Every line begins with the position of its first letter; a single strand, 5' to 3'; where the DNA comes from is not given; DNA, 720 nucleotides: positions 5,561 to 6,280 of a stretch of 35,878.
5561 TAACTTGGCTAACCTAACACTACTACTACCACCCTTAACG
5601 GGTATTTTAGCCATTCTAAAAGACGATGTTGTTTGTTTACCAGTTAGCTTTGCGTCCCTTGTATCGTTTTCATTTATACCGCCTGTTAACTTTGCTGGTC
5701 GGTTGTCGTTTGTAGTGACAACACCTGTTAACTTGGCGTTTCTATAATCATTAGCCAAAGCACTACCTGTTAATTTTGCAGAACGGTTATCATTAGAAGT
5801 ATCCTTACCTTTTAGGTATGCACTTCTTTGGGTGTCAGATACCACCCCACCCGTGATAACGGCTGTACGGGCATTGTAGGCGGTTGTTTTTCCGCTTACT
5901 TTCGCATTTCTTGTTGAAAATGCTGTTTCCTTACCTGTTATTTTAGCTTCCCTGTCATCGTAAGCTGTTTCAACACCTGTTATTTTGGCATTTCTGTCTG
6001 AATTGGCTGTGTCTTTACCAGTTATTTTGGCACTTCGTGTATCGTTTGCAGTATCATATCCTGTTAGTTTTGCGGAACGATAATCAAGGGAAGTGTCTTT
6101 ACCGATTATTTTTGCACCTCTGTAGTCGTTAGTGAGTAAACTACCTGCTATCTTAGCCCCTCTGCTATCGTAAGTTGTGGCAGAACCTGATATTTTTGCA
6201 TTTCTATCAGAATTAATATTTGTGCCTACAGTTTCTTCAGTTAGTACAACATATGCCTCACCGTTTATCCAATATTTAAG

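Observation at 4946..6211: Thirty consecutive 14-residue repeats (x-D-x-R-x-A-K-[IL]-T-G-x-[DE]-T-x)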

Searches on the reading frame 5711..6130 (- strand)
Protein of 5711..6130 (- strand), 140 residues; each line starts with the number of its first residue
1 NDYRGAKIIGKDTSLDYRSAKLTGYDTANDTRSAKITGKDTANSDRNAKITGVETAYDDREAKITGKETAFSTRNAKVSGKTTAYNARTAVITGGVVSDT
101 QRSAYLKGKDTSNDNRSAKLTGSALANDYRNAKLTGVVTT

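Call 38: search_solved_structures(query=A2, max_evalue=10, show_alignments=3)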
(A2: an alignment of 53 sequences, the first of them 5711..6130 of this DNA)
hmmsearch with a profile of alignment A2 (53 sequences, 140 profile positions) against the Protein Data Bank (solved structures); distinct sequences matched with E-value up to 10: 1.
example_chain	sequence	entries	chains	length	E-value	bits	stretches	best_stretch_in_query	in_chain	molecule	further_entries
9i1w_Lb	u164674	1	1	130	0.0062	19.5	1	25-123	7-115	60S ribosomal protein L29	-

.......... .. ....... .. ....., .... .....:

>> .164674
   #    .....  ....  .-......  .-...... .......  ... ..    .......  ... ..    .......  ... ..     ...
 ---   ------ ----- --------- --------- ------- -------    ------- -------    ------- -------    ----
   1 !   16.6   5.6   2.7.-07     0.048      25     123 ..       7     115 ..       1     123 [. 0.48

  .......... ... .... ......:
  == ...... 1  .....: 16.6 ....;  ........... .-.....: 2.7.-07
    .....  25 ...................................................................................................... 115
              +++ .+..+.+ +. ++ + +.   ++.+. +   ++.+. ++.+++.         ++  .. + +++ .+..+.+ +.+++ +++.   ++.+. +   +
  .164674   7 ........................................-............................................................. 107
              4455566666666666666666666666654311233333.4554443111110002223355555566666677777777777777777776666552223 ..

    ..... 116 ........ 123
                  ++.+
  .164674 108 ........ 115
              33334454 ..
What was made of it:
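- On Proteins of solved structure (PDB): The 53-sequence profile gave only a spurious ribosomal L29 hit (call 38).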

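Call 46: search_protein_representatives(alignment_id=A2)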
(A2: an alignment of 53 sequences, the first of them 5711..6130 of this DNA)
Query: 53 sequences, 140 profile positions. Proteins with E-value up to 0.001 (for the whole library): 701; up to 1e-10: 350; up to 1e-30: 174. The best 150 are listed.
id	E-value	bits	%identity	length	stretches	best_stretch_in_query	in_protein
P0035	2.3e-230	769.4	-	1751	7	1-137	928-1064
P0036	6.8e-197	661.0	-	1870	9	2-139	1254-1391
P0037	4.2e-171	577.4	-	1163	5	2-138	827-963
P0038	7.6e-155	524.7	-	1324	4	1-139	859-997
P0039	1.7e-153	520.3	-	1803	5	2-137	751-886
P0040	3.6e-150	509.6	-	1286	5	1-139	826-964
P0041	1.7e-144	491.1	-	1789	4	1-136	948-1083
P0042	7.4e-141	479.4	-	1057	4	1-137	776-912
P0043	2.7e-140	477.6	-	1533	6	1-137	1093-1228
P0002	2.0e-136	465.0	-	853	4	3-137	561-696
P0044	3.3e-136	464.3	-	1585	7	2-138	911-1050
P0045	3.3e-132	451.4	-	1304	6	1-137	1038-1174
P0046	5.7e-132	450.6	-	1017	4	2-138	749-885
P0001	6.2e-130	444.0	-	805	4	2-139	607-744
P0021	1.3e-129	442.9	-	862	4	1-139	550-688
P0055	1.3e-109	378.1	-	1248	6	1-135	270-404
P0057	9.0e-109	375.4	-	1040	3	2-139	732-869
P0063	1.0e-100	349.3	-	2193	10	2-139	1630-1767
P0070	5.0e-93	324.4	-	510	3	2-137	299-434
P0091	1.0e-74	265.1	-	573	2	1-140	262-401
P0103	4.8e-66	237.0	-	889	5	1-138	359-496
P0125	1.7e-55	202.8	-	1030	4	2-139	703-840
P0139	7.4e-50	184.5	-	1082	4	2-138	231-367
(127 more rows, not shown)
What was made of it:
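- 701 representatives at 50% identity have E<=1e-3 and 174 have E<=1e-30 (call 46).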

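Call 47: search_protein_families(library=pfam, proteins=[P0035, P0036, P0037, P0038, P0042, P0055, P0070, P0091], max_evalue=0.001)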
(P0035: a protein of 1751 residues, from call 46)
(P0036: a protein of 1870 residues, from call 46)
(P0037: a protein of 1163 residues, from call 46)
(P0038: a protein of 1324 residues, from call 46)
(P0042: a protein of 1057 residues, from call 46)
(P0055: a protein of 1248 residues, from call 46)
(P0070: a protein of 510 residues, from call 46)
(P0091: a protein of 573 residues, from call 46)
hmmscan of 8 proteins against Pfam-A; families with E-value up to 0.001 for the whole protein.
P0035 (1751 aa): 0 families

P0036 (1870 aa): 1 family
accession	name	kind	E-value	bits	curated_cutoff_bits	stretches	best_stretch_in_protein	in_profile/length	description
PF10102.14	DUF2341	-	0.00047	21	23.4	0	449-507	1-58/84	Domain of unknown function (DUF2341)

P0037 (1163 aa): 1 family
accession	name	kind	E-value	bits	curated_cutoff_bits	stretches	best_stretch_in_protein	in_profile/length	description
PF21722.4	Gly_rich_2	-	2.9e-08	34.4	24.3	1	16-177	7-219/226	Glycine-rich domain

P0038 (1324 aa): 0 families

P0042 (1057 aa): 1 family
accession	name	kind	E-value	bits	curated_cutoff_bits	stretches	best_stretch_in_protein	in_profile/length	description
PF18573.7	BclA_C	-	4.4e-05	23.8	38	0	336-405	19-81/128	BclA C-terminal domain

P0055 (1248 aa): 0 families

P0070 (510 aa): 0 families

P0091 (573 aa): 1 family
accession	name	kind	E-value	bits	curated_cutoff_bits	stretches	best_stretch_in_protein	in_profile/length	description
PF21300.2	LbR_Ice_bind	-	6.6e-05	23.4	30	0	462-528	21-88/97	Grass antifreeze beta roll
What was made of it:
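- On Grass antifreeze beta-roll (PF21300): Homologue P0091 scores 23.4 bits against a cut-off of 30 (call 47).
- Closest known: Lolium perenne ice-binding protein beta-roll. Same: There is a weak sub-threshold PF21300 hit in homologue P0091 (call 47).
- Closest known: Bacillus exosporium BclA hair-like nap. Same: There is a weak BclA_C hit in the head of one homologue, P0042 (call 47, below threshold).
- One homologue, P0091, gives a sub-threshold hit to PF21300 (23.4 bits against a cut-off of 30, call 47).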

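Call 48: predict_structure(alignment_id=A2)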
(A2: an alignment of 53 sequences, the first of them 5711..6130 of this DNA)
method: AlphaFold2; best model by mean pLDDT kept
length: 140 residues; sequences in the alignment: 53
mean_pLDDT: 59.3   pTM: 0.46
mean pLDDT of the five models: 59.3, 58.7, 58.3, 48.5, 43.7
residues with pLDDT >= 90: 0; 70-90: 2; 50-70: 122; < 50: 16
segments of 3 or more residues with pLDDT < 50: 1-4, 129-131
pLDDT, mean of each block of 10 residues (from residue 1): 56 60 64 63 61 62 64 58 56 58 58 57 57 56
secondary structure, 60 per line:
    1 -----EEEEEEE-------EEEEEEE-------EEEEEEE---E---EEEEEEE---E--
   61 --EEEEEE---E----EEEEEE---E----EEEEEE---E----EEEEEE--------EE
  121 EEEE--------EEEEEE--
elements in order: E6-12 E20-26 E34-40 E48-54 E63-68 E77-82 E91-96 E105-110 E119-124 E133-138

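Call 51: fold_search(model_id=the predicted structure, library=pdb)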
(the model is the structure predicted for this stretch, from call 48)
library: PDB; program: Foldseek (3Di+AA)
matches with E <= 10: 17; with E <= 0.001: 0
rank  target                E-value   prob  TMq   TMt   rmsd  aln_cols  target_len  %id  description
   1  4ihg_B                2.7e+00  0.08  0.27  0.14  10.8       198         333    9  Chasing Acyl Carrier Protein Through a Catalytic Cycle of Lipid A Production (released 2013-11-13)
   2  8jlg_A                2.9e+00  0.01  0.13  0.15  14.8       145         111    6  Cryo-EM structure of SV2A in complex with BoNT/A2 Hc (released 2024-05-01)
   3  4ihg_D                3.8e+00  0.06  0.26  0.14  10.4       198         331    7  Chasing Acyl Carrier Protein Through a Catalytic Cycle of Lipid A Production (released 2013-11-13)
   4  7o9p                  5.0e+00  0.06  0.35  0.22   9.6       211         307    8  Crystal structure of the Awp3b (adhesin-like wall protein 3b) A-domain from Candida glabrata showing a gadolinium cluste (released 2021-12-15)
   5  4ihh_A                5.0e+00  0.05  0.26  0.15  10.5       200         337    8  Chasing Acyl Carrier Protein Through a Catalytic Cycle of Lipid A Production (released 2013-11-13)
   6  3ult_A                5.0e+00  0.02  0.17  0.19  10.0       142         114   10  Crystal structure of an ice-binding protein from the perennial ryegrass, Lolium perenne (released 2012-02-15)
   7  5cya_A                6.2e+00  0.02  0.20  0.18  10.9       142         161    8  Crystal structure of Arl2 GTPase-activating protein tubulin cofactor C (TBCC) (released 2015-08-12)
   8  1k8f_A                6.9e+00  0.01  0.19  0.18  12.1       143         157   15  CRYSTAL STRUCTURE OF THE HUMAN C-TERMINAL CAP1-ADENYLYL CYCLASE ASSOCIATED PROTEIN (released 2003-07-01)
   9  3fsb_A                7.2e+00  0.03  0.23  0.16  10.6       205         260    8  Crystal structure of QdtC, the dTDP-3-amino-3,6-dideoxy-D-glucose N-acetyl transferase from Thermoanaerobacterium ther (released 2009-02-17)
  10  8jli_A                7.2e+00  0.01  0.15  0.05  14.3       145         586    8  Cryo-EM structure of SV2A dimer in complex levetiracetam (released 2024-05-01)
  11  4ihf_B                7.6e+00  0.04  0.29  0.15  10.5       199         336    8  Chasing Acyl Carrier Protein Through a Catalytic Cycle of Lipid A Production (released 2013-11-13)
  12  7o4z                  8.5e+00  0.01  0.13  0.12  11.4       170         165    9  Crystal structure of the carbonic anhydrase-like domain of CcmM from Synechococcus elongatus (strain PCC 7942) (released 2021-11-10)
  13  4ihf_D                9.0e+00  0.04  0.28  0.15  10.5       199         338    8  Chasing Acyl Carrier Protein Through a Catalytic Cycle of Lipid A Production (released 2013-11-13)
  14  4ihg_C                9.0e+00  0.03  0.25  0.15  10.5       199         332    7  Chasing Acyl Carrier Protein Through a Catalytic Cycle of Lipid A Production (released 2013-11-13)
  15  6p83_C                9.5e+00  0.04  0.28  0.15  10.5       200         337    8  E.coli LpxD in complex with compound 1o (released 2019-08-28)
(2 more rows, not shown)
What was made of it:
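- Closest known: Lolium perenne ice-binding protein beta-roll. Different: The Foldseek match to 3ULT has E=5 and TM 0.17-0.19 (call 51).
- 3ULT appears among the non-significant Foldseek hits (call 51).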

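Call 58: find_encoding_contigs(protein=P0057, flank=10000, max_places=2)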
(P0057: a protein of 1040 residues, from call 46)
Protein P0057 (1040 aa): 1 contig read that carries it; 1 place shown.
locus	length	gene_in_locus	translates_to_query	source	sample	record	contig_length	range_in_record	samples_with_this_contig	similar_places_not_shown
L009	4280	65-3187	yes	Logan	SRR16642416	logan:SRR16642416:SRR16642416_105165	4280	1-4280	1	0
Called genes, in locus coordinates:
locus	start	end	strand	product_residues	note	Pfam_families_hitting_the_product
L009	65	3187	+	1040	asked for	-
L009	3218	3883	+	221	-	-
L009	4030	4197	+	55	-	-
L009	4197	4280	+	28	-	?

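Call 61: search_dna_similar(query=P0035, collection=phages, mode=protein, max_evalue=0.01, max_rows=15)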
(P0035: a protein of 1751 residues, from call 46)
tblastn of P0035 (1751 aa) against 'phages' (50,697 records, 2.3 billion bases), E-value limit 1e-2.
Records with a match: 5; places in all: 11; records where one place covers at least 80% of the query: 0.
Best place of each record, by identity: <60% 5.
By first word of the organism name: uncultured 2; Synechococcus 1; Bacillus 1; Pectobacterium 1.
By host as written in the record: - 2; Synechococcus sp. 1; Bacillus sp. 1; Pectobacterium sp. 1.
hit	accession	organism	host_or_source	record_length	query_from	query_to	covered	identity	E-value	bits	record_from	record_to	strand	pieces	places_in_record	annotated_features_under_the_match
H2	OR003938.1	Synechococcus phage DSL-LC03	Synechococcus sp.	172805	1192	1517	19%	27.1%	3e-4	52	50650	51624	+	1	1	hypothetical protein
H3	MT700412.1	Bacillus phage 1_ICo-2020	Bacillus sp.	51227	1044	1388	20%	23.3%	1e-3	50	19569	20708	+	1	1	tail fiber estarase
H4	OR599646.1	Pectobacterium phage PcaP2EGY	Pectobacterium sp.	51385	1044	1388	20%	23.3%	1e-3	50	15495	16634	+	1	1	hypothetical protein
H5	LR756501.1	uncultured phage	metagenomic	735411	863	1076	12%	25.6%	8e-5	54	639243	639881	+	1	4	record has no annotation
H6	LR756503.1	uncultured phage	metagenomic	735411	863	1076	12%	25.6%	8e-5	54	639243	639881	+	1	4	record has no annotation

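Call 84: search_protein_families(library=pfam, proteins=[P0125, P0045, P0057, P0046, P0103, P0139, P0063], max_evalue=0.001)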
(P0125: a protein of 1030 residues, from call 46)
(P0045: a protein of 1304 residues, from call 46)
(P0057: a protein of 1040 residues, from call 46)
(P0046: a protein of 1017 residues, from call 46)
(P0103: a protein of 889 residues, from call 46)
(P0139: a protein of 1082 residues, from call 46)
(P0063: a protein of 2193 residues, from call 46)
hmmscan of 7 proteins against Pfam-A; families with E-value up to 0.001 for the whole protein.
P0125 (1030 aa): 0 families

P0045 (1304 aa): 3 families
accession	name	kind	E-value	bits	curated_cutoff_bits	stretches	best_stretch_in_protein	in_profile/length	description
PF13229.12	Beta_helix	-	1.9e-16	60.5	25.9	2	653-758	34-138/158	Right handed beta helix region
PF05048.19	NosD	-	6.8e-08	32.6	23.6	1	594-741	39-180/212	Periplasmic copper-binding protein (NosD)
PF17161.10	DUF5123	-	0.00053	21.5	35.1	1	700-807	3-102/113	Domain of unknown function (DUF5123)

P0057 (1040 aa): 0 families

P0046 (1017 aa): 0 families

P0103 (889 aa): 3 families
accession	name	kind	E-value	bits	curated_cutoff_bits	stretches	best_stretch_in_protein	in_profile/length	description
PF00041.27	fn3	-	1.1e-06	29.2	25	0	216-251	48-83/84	Fibronectin type III domain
PF16656.11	Pur_ac_phosph_N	-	1.1e-05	26.4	30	0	200-252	41-93/93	Purple acid Phosphatase, N-terminal domain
PF25059.1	FN3_DSCAM-DSCAML_C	-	5.3e-05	23.9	39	0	219-256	47-83/89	DSCAM/DSCAML C-terminal Fn3-like domain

P0139 (1082 aa): 0 families

P0063 (2193 aa): 0 families

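Call 87: fold_search(model_id=the predicted structure, library=viral)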
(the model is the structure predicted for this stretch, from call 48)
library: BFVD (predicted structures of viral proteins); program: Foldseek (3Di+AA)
matches with E <= 10: 111; with E <= 0.001: 0
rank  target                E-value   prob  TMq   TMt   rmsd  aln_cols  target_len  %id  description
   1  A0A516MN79            2.5e-01  0.09  0.19  0.05  15.7       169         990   22  (no name in the UniProt tables at hand)
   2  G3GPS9                4.5e-01  0.60  0.48  0.37   7.5       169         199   19  (no name in the UniProt tables at hand)
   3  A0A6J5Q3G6            8.1e-01  0.09  0.25  0.09  10.2       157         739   19  Uncharacterized protein [uncultured Caudovirales phage]
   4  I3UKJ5                8.1e-01  0.04  0.16  0.12  13.2       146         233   16  (no name in the UniProt tables at hand)
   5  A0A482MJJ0            1.0e+00  0.03  0.17  0.13  13.0       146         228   13  Uncharacterized protein [Nodularia phage vB_NspS-kac68v162]
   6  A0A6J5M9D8            1.1e+00  0.04  0.19  0.13  12.8       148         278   21  Uncharacterized protein [uncultured Caudovirales phage]
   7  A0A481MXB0            1.2e+00  0.01  0.10  0.05  14.8       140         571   14  (no name in the UniProt tables at hand)
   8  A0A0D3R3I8            1.3e+00  0.01  0.11  0.10  14.7       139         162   14  Pentapeptide repeat-containing protein [Testudo hermanni ranavirus]
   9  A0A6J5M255            1.3e+00  0.04  0.21  0.16  11.8       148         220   16  Uncharacterized protein [uncultured Caudovirales phage]
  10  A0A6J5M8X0            1.6e+00  0.28  0.48  0.26   8.9       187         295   11  Uncharacterized protein [uncultured Caudovirales phage]
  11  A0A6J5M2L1            1.6e+00  0.08  0.26  0.22  10.1       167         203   15  Uncharacterized protein [uncultured Caudovirales phage]
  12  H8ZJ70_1              1.7e+00  0.08  0.29  0.09  10.2       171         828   13  (no name in the UniProt tables at hand)
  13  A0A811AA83            1.8e+00  0.07  0.25  0.15  12.9       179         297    8  (no name in the UniProt tables at hand)
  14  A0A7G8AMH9            1.8e+00  0.02  0.16  0.08  15.6       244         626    7  (no name in the UniProt tables at hand)
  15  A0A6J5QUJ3            1.9e+00  0.04  0.24  0.15  10.6       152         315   13  Uncharacterized protein [uncultured Caudovirales phage]
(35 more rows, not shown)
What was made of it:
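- On Proteins of solved structure (PDB): All BFVD hits have E>=0.25 (call 87).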
